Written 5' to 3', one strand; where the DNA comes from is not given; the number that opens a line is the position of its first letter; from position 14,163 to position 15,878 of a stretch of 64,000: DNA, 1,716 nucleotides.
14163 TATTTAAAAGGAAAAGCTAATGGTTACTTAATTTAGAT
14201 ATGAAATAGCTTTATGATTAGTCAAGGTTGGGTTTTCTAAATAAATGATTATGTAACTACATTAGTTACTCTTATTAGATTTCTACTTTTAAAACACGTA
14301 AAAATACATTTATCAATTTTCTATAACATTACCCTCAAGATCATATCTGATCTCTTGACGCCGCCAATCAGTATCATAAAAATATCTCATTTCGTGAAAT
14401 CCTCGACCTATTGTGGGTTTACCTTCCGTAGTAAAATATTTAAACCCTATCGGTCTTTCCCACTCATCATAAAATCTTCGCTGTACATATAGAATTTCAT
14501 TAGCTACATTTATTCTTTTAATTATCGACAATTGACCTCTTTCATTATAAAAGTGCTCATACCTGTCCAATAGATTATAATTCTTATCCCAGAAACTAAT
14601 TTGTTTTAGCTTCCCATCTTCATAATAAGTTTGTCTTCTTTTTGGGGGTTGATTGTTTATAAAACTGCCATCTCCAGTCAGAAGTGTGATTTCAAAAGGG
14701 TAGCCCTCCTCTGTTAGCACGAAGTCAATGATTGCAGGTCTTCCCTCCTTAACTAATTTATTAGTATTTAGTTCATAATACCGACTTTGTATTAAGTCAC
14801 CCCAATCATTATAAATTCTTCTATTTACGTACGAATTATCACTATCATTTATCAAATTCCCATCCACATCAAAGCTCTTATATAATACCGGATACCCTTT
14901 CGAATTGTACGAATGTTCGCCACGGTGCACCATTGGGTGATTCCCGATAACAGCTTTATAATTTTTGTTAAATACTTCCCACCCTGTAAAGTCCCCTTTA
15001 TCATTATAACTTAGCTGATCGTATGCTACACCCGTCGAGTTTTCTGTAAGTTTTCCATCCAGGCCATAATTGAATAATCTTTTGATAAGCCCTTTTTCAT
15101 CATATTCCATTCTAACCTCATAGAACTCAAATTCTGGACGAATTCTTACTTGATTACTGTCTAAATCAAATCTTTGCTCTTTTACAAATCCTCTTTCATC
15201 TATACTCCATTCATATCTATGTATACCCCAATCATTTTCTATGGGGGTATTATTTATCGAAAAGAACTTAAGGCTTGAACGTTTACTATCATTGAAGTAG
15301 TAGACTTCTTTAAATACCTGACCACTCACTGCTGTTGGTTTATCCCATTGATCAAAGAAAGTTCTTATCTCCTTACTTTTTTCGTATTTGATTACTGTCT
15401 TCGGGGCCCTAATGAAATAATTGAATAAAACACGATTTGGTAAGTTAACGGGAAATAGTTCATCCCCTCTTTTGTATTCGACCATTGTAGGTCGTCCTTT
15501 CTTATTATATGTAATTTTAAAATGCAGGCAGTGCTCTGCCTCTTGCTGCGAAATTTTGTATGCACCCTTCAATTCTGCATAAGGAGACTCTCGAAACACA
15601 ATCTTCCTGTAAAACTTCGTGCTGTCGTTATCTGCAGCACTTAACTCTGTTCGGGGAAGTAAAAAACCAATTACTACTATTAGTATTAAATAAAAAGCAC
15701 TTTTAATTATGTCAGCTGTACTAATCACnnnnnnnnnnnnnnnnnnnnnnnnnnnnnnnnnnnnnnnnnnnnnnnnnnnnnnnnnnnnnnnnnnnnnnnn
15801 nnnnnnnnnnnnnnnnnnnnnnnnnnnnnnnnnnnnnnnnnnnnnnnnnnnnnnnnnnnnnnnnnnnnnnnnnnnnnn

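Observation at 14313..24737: SusC/SusD pair followed by four exported non-CAZyme proteins and a LytTR two-component system: candidate undescribed outer-membrane uptake/processing module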

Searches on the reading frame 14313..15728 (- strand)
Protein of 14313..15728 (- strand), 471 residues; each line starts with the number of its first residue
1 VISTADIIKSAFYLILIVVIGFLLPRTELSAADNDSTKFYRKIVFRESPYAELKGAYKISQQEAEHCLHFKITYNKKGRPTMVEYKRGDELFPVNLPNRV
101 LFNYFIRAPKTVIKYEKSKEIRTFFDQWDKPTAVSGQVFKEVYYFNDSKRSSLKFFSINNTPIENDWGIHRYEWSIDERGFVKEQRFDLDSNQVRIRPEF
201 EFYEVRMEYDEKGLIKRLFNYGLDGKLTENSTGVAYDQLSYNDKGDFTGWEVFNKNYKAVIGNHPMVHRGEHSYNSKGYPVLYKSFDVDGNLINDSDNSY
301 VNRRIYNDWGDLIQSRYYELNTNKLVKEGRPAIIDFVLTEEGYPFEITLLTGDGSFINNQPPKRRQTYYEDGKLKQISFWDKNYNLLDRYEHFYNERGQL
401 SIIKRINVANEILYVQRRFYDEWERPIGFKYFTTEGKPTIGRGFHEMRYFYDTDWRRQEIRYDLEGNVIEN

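Call 4: search_protein_families(library=pfam, proteins=[window:14313-15728:-], max_evalue=0.01)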
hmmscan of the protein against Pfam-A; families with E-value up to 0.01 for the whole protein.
window:14313-15728:- (471 aa): 0 families

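Call 5: search_protein_families(library=ncbifam, proteins=[window:14313-15728:-], max_evalue=0.01)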
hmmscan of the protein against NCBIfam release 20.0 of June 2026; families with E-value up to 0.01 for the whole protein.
window:14313-15728:- (471 aa): 0 families

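Call 7: find_encoding_contigs(protein=window:14313-15728:-, flank=10000, max_places=6)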
Protein window:14313-15728:- (471 aa): 3 contigs read that carry it; 2 places shown.
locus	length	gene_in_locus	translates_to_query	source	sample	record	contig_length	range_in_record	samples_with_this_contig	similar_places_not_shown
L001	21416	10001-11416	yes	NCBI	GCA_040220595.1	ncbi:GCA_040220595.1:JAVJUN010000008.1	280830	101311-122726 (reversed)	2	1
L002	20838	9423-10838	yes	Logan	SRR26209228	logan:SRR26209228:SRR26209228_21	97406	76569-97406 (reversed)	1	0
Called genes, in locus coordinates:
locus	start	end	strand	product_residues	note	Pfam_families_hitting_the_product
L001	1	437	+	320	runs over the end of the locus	PF00582:Usp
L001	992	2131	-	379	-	PF06580:His_kinase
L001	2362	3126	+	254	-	PF00072:Response_reg, PF04397:LytTR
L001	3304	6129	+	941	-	PF13620:CarboxypepD_reg, PF13715:CarbopepD_reg_2, PF07715:Plug, PF00593:TonB_dep_Rec_b-barrel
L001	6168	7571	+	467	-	-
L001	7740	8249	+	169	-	PF05163:DinB (faint), PF12867:DinB_2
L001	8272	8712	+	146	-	-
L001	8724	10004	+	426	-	PF23381:Beta-prop_IFT122_1st (weak), PF25174:Beta-prop_THOC3 (faint), PF26549:Tricorn_N, PF26550:Tricorn_2nd, PF07676:PD40, PF26549:Tricorn_N, PF26550:Tricorn_2nd (weak), PF07676:PD40 (weak), +1 more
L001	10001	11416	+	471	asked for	-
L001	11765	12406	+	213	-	-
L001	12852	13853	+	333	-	PF00248:Aldo_ket_red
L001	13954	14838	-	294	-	-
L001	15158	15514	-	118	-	PF11325:DUF3127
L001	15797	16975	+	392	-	PF05201:GlutR_N, PF00899:ThiF (faint), PF01488:Shikimate_DH, PF13241:NAD_binding_7 (weak), PF01408:GFO_IDH_MocA (weak), PF03446:NAD_binding_2 (weak), PF03807:F420_oxidored, PF00745:GlutR_dimer (weak)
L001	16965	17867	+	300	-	PF01379:Porphobil_deam, PF03900:Porphobil_deamC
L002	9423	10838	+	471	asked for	-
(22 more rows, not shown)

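Call 8: find_homologous_proteins(query=window:14313-15728:-, max_evalue=0.001)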
Query window:14313-15728:- (471 aa): 15 proteins with E <= 0.001 among 3075 candidates.
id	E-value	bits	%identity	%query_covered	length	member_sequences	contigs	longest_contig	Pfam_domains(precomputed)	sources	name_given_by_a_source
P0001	0.0e+0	1090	100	100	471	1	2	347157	-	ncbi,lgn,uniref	ncbi:hypothetical protein [Gracilimonas sp.]|uniref:hypothetical protein n=1 Tax=Gracilimonas sp. Ta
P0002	1.3e-174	600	57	98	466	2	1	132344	-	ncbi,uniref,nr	ncbi:hypothetical protein [Flagellimonas nanhaiensis]|uniref:RHS repeat protein n=1 Tax=Flagellimona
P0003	4.6e-132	460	47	99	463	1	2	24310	PF05593.20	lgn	-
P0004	7.0e-59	218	38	69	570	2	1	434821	-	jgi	-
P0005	1.5e-55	207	33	73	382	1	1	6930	-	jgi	jgi:hypothetical protein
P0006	3.4e-51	193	32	75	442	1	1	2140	-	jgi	-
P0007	3.9e-51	193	36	63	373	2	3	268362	-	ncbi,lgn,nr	ncbi:MAG: hypothetical protein HWE11_09120 [Gammaproteobacteria bacterium]|nr:hypothetical protein [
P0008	1.1e-50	191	37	60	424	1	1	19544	-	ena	-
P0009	4.4e-42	163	35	45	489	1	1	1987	PF05593.20,PF25023.2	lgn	-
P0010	9.6e-33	132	31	71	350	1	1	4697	-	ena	-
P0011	4.3e-25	107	27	66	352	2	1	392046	PF05593.20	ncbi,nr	ncbi:MAG TPA: RHS repeat domain-containing protein [Bacteroidales bacterium]|nr:RHS repeat domain-co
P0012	3.4e-24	104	30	64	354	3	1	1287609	PF05593.20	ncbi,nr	ncbi:MAG: hypothetical protein IPJ37_22940 [Bacteroidales bacterium]|nr:hypothetical protein [Bacter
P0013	1.7e-21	95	25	74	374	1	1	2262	-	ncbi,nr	ncbi:MAG: hypothetical protein KDD94_12560, partial [Calditrichaeota bacterium]|nr:hypothetical prot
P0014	2.4e-20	91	27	52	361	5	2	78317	-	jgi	jgi:hypothetical protein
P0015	1.7e-13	69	26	61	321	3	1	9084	PF05593.20,PF25023.2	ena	-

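Call 9: find_encoding_contigs(protein=P0002, flank=10000, max_places=3)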
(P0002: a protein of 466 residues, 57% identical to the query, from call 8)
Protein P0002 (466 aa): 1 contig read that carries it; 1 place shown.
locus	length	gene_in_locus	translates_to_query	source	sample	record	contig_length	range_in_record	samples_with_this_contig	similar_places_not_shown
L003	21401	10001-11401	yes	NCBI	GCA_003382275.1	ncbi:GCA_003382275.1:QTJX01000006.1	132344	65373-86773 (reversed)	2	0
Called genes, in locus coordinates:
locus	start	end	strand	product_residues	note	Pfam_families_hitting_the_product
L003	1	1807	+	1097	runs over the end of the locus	PF13620:CarboxypepD_reg, PF13715:CarbopepD_reg_2, PF07715:Plug, PF00593:TonB_dep_Rec_b-barrel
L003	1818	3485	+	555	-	PF12771:SusD-like_2, PF12741:SusD-like, PF12771:SusD-like_2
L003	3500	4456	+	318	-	-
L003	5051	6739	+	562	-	PF03572:Peptidase_S41 (faint), PF07719:TPR_2 (faint)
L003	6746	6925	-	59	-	-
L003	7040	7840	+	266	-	PF12833:HTH_18, PF00165:HTH_AraC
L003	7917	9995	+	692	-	PF01804:Penicil_amidase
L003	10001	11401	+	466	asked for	-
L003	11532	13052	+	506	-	PF00144:Beta-lactamase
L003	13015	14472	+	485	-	PF07969:Amidohydro_3 (faint), PF01979:Amidohydro_1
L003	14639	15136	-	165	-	-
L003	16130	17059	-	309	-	PF01882:DUF58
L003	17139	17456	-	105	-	PF00085:Thioredoxin, PF08534:Redoxin (faint), PF13098:Thioredoxin_2, PF13905:Thioredoxin_8 (faint)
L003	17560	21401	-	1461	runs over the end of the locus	PF00929:RNase_T, PF02811:PHP, PF07733:DNA_pol3_alpha, PF17657:DNA_pol3_finger, PF14579:HHH_6, PF01336:tRNA_anti-codon (weak)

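Call 10: find_encoding_contigs(protein=P0003, flank=10000, max_places=3)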
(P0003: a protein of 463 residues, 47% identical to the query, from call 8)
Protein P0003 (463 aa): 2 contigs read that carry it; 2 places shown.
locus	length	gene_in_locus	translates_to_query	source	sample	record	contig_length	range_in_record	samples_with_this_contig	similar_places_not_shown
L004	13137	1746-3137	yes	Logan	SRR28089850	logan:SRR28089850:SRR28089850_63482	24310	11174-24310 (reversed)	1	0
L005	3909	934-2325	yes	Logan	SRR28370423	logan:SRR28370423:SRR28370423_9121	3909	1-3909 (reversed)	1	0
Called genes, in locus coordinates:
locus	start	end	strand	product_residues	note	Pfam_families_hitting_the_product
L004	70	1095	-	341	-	PF12833:HTH_18, PF00165:HTH_AraC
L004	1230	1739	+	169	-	-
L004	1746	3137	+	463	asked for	PF05593:RHS_repeat (faint)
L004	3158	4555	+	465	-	PF01979:Amidohydro_1, PF07969:Amidohydro_3 (weak)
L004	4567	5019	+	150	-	PF12680:SnoaL_2 (weak), PF14534:DUF4440 (weak)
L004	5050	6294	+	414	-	PF01979:Amidohydro_1, PF07969:Amidohydro_3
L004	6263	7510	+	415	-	-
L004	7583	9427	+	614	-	-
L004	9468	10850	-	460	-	PF00082:Peptidase_S8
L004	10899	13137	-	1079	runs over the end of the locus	PF05496:RuvB_N (faint), PF01695:IstB_IS21 (faint), PF12775:AAA_7 (faint), PF13191:AAA_16 (weak), PF00004:AAA (weak), PF07724:AAA_2, PF07728:AAA_5, PF10431:ClpB_D2-small, +2 more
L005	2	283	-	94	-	?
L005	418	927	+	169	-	-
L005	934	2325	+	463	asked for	PF05593:RHS_repeat (faint)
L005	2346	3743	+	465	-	PF01979:Amidohydro_1, PF07969:Amidohydro_3 (weak)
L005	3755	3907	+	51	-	?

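Call 11: find_encoding_contigs(protein=P0004, flank=10000, max_places=3)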
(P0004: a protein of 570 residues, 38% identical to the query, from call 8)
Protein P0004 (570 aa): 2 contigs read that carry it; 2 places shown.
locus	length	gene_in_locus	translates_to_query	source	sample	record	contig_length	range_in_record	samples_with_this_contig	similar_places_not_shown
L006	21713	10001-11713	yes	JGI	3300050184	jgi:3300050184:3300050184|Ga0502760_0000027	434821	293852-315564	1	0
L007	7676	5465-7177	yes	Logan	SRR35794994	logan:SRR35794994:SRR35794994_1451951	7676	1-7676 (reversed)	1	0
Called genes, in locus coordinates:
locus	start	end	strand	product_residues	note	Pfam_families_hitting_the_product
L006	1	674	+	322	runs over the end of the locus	PF08240:ADH_N, PF00107:ADH_zinc_N, PF13602:ADH_zinc_N_2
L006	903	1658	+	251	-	-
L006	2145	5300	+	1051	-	PF13088:BNR_2 (faint), PF02012:BNR (faint), PF15902:Sortilin-Vps10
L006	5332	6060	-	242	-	PF00072:Response_reg, PF04397:LytTR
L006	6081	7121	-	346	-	PF06580:His_kinase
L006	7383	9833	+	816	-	PF12704:MacB_PCD, PF02687:FtsX (weak), PF12704:MacB_PCD (weak), PF02687:FtsX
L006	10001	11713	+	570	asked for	-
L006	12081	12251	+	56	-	-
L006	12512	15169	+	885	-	PF19408:PKD_6, PF13585:CHU_C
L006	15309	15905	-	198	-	PF11066:DUF2867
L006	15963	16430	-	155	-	-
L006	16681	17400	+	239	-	-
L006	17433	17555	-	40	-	-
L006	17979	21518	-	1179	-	PF13424:TPR_12, PF17874:TPR_MalT (weak), PF13374:TPR_10 (weak), PF13424:TPR_12, PF00515:TPR_1 (weak), PF24885:TPR_NPHP3, PF13424:TPR_12, PF12770:CHAT, +11 more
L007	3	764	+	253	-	?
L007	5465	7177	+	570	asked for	-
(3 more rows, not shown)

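Call 15: search_protein_families(library=pfam, proteins=[L004:1230-1739:+, L004:3158-4555:+, L004:5050-6294:+, L004:6263-7510:+, L004:7583-9427:+, L003:3500-4456:+, L003:5051-6739:+, L003:11532-13052:+, L003:13015-14472:+, L003:7917-9995:+], max_evalue=0.01)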
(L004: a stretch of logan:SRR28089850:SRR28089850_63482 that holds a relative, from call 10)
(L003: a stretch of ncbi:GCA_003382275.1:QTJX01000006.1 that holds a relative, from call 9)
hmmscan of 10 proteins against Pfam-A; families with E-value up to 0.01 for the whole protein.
L004:1230-1739:+ (169 aa): 0 families

L004:3158-4555:+ (465 aa): 2 families
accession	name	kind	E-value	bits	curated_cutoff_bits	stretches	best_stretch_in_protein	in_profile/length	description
PF01979.26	Amidohydro_1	-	1.3e-15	57.9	25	1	87-432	1-327/345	Amidohydrolase family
PF07969.17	Amidohydro_3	-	1.9e-14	54.4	29.7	2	349-429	359-450/472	Amidohydrolase family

L004:5050-6294:+ (414 aa): 2 families
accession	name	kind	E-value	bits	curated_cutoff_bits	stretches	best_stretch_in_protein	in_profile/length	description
PF01979.26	Amidohydro_1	-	2e-39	136.2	25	1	81-406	1-342/345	Amidohydrolase family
PF07969.17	Amidohydro_3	-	1.9e-12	47.9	29.7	1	206-391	245-450/472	Amidohydrolase family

L004:6263-7510:+ (415 aa): 1 family
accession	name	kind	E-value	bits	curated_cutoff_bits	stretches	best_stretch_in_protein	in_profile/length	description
PF05593.20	RHS_repeat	-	0.001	19.9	22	0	65-78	19-32/38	RHS Repeat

L004:7583-9427:+ (614 aa): 0 families

L003:3500-4456:+ (318 aa): 0 families

L003:5051-6739:+ (562 aa): 5 families
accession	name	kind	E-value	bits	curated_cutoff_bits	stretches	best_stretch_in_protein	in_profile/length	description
PF03572.23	Peptidase_S41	-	7.7e-08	32.5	24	1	267-324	3-56/165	Peptidase family S41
PF07719.23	TPR_2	-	8.3e-06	26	27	1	515-547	1-33/34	Tetratricopeptide repeat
PF25060.1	ARM_TT21_2nd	-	0.00021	21.3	27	1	495-559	202-266/270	Tetratricopeptide repeat protein 21 second ARM domain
PF00515.34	TPR_1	-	0.001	19.2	27.8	1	515-545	1-31/34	Tetratricopeptide repeat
PF14559.12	TPR_19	-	0.0095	16.7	25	0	494-558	4-68/68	Tetratricopeptide repeat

L003:11532-13052:+ (506 aa): 1 family
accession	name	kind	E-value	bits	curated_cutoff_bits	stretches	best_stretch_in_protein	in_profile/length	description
PF00144.29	Beta-lactamase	-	6.2e-44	150.9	27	1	64-385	5-314/329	Beta-lactamase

L003:13015-14472:+ (485 aa): 2 families
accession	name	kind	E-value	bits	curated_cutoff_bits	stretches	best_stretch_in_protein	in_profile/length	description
PF01979.26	Amidohydro_1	-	3.9e-12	46.5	25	1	364-466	231-343/345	Amidohydrolase family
PF07969.17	Amidohydro_3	-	5.9e-10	39.6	29.7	1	367-450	358-450/472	Amidohydrolase family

L003:7917-9995:+ (692 aa): 1 family
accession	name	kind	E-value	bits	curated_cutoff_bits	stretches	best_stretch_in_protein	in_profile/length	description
PF01804.23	Penicil_amidase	-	5.8e-106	356.5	21.3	1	30-679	1-674/675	Penicillin amidase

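Call 18: search_solved_structures(query=window:14313-15728:-, max_evalue=1)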
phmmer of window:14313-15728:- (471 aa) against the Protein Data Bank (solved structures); distinct sequences matched with E-value up to 1: 0.

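Call 34: find_encoding_contigs(protein=P0007, flank=8000, max_places=2)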
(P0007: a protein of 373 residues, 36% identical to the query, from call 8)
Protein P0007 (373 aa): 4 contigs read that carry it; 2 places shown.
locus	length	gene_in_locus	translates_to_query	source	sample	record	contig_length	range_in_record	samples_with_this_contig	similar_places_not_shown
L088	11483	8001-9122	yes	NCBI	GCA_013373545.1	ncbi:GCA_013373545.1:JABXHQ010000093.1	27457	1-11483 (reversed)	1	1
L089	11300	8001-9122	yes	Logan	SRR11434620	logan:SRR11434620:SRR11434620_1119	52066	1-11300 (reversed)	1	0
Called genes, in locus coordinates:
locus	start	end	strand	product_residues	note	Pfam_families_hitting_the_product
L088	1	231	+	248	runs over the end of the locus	PF01694:Rhomboid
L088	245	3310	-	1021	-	PF07494:Reg_prop (faint), PF24421:Ig_J (faint), PF07495:Y_Y_Y, PF00990:GGDEF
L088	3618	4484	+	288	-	PF00753:Lactamase_B, PF12706:Lactamase_B_2 (weak)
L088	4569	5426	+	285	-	PF12412:DUF3667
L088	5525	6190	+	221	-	-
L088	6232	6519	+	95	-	PF09650:PHA_gran_rgn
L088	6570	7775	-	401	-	PF12833:HTH_18, PF00165:HTH_AraC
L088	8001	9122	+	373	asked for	-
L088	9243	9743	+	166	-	PF14534:DUF4440 (weak)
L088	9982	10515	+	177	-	-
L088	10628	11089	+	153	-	-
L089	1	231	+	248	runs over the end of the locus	PF01694:Rhomboid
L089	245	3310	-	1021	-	PF07494:Reg_prop (faint), PF24421:Ig_J (faint), PF07495:Y_Y_Y, PF00990:GGDEF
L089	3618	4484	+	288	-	PF00753:Lactamase_B, PF12706:Lactamase_B_2 (weak)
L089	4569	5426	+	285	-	PF12412:DUF3667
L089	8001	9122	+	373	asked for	-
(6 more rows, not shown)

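Call 35: find_encoding_contigs(protein=P0012, flank=8000, max_places=2)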
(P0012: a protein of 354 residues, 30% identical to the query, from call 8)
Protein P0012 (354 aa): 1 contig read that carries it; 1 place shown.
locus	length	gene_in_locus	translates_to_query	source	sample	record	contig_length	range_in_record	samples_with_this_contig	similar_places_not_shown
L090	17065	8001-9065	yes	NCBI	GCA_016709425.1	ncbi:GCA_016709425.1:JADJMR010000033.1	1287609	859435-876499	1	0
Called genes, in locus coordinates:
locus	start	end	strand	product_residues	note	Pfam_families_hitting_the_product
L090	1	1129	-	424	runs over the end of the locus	PF09861:Lar_N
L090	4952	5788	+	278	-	PF04962:KduI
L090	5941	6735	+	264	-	PF00106:adh_short, PF08659:KR, PF13561:adh_short_C2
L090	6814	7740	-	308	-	PF10110:GPDPase_memb (weak)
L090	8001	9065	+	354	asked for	PF05593:RHS_repeat (faint)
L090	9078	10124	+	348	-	PF00581:Rhodanese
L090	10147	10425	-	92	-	-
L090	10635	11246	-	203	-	PF00581:Rhodanese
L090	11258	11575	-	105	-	PF04143:Sulf_transp (weak)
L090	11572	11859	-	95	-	-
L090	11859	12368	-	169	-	PF04143:Sulf_transp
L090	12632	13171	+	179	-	PF01416:PseudoU_synth_1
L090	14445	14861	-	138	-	-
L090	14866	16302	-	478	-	PF12796:Ank_2, PF13637:Ank_4 (weak), PF13857:Ank_5 (weak), PF12796:Ank_2, PF13857:Ank_5, PF00023:Ank, PF12796:Ank_2, PF13857:Ank_5, +2 more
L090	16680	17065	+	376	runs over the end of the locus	PF00144:Beta-lactamase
